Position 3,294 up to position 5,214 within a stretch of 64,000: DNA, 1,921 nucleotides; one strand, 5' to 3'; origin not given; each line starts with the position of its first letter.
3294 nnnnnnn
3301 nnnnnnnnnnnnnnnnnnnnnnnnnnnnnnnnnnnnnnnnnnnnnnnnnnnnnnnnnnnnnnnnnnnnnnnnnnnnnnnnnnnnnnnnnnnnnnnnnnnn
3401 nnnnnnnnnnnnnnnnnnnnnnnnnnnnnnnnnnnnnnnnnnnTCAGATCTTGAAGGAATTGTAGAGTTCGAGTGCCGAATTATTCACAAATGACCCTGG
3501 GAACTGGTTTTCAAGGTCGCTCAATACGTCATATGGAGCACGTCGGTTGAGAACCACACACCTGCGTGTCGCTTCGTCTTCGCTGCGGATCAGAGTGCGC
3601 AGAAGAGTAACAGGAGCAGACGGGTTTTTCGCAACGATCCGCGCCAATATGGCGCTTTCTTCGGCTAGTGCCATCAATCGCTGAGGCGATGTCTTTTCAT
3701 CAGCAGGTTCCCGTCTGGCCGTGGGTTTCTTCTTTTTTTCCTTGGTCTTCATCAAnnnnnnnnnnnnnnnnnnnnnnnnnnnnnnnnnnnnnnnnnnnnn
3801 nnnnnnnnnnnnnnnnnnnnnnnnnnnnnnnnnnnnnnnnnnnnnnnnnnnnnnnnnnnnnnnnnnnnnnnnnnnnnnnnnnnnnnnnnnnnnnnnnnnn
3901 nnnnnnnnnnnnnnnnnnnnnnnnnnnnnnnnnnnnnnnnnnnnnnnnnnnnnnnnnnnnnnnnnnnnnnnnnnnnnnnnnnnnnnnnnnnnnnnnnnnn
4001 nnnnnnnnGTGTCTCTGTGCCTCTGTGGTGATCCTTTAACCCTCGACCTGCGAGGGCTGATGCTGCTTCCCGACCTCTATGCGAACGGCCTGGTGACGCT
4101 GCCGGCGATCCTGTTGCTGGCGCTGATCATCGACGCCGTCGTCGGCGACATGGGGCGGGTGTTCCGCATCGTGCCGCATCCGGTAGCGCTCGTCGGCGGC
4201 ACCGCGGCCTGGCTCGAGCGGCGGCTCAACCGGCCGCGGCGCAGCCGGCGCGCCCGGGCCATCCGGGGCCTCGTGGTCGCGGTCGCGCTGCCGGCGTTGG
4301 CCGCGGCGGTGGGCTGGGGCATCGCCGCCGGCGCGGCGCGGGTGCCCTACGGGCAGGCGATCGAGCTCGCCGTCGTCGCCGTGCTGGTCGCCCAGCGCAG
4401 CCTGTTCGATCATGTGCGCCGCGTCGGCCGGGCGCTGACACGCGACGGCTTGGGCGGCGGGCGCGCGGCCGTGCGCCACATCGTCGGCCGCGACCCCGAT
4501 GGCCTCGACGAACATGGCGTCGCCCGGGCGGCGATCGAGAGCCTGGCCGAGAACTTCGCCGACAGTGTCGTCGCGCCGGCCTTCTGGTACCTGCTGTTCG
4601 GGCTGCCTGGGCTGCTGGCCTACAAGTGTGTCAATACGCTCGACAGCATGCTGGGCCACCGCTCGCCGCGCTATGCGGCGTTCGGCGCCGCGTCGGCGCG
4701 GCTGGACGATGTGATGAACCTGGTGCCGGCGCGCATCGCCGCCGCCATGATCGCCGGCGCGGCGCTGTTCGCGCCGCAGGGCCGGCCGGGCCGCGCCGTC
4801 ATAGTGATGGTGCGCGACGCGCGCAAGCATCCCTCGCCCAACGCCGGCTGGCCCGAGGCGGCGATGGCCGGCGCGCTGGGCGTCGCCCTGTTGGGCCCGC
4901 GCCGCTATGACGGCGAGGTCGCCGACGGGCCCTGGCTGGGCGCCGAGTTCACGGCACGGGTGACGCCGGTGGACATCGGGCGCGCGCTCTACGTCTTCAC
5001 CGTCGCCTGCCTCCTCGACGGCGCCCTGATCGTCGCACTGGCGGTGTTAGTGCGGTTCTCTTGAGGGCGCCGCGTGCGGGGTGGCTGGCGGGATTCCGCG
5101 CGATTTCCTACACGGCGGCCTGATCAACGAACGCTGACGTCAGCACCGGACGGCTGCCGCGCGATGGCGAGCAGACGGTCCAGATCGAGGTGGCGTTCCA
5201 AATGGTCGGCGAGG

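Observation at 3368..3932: Transposase-less cassette with perfect 40-bp inverted repeats and a 10-bp target duplication, inserted between divergent cobalamin operons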

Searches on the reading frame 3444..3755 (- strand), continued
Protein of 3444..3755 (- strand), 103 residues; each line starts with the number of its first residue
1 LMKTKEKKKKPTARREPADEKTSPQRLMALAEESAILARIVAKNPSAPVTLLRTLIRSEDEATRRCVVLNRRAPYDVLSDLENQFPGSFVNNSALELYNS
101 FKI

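Call 75: find_encoding_contigs(protein=window:3444-3752:-, flank=3000, max_places=10)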
Protein window:3444-3752:- (102 aa): 1 contig read that carries it; 1 place shown.
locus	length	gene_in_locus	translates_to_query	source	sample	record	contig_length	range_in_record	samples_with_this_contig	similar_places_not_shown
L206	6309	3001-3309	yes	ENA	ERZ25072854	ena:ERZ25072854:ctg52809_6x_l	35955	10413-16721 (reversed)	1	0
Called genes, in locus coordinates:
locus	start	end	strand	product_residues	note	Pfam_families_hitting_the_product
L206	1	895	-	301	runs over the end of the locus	PF13276:HTH_21, PF00665:rve, PF13683:rve_3, PF13333:rve_2 (weak)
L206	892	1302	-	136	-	-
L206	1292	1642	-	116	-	-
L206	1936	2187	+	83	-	PF22513:FitA-like_RHH, PF03869:Arc (weak)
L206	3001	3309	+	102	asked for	PF25591:LRV_2 (weak)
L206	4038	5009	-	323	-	-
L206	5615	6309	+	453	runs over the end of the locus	PF07690:MFS_1 (weak), PF11700:ATG22, PF07690:MFS_1 (weak)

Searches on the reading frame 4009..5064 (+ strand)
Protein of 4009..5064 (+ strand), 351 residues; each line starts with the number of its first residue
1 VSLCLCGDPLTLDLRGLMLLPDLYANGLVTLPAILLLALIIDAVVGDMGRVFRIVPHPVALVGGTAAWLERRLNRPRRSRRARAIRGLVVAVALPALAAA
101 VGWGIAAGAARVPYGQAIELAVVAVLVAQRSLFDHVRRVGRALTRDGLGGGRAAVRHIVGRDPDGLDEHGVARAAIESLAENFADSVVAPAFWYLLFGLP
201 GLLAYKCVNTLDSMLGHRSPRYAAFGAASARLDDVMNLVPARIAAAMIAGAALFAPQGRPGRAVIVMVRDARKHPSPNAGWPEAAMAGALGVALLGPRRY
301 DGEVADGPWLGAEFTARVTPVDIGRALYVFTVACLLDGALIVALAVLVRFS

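Call 7: search_protein_families(library=pfam, proteins=[window:4009-5064:+], max_evalue=1)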
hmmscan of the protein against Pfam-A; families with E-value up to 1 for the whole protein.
window:4009-5064:+ (351 aa): 2 families
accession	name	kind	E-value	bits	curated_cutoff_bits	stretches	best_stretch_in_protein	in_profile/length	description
PF03186.18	CobD_Cbib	-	2.9e-93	312.7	34.4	1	35-328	1-280/282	CobD/Cbib protein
PF14015.11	DUF4231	-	0.056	14.3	24.7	1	67-137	4-68/103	Protein of unknown function (DUF4231)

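Call 39: find_encoding_contigs(protein=window:4060-5064:+, flank=3000, max_places=10)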
Protein window:4060-5064:+ (334 aa): 2 contigs read that carry it; 2 places shown.
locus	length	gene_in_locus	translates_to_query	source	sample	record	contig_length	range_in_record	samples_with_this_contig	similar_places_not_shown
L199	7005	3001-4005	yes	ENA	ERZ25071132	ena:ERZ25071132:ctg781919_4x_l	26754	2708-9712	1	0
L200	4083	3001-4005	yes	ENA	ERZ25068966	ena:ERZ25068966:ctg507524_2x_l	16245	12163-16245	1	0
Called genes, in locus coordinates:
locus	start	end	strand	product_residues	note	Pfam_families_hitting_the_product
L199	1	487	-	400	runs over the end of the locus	PF00590:TP_methylase, PF13649:Methyltransf_25 (faint)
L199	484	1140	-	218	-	PF02570:CbiC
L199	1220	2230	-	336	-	PF01903:CbiX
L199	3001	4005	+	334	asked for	PF03186:CobD_Cbib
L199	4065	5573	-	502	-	PF01656:CbiA, PF13500:AAA_26, PF07685:GATase_3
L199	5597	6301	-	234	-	PF04366:Ysc84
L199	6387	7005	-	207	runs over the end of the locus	PF02572:CobA_CobO_BtuR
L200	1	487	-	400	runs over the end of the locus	PF00590:TP_methylase, PF13649:Methyltransf_25 (faint)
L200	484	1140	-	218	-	PF02570:CbiC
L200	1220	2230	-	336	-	PF01903:CbiX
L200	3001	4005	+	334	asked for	PF03186:CobD_Cbib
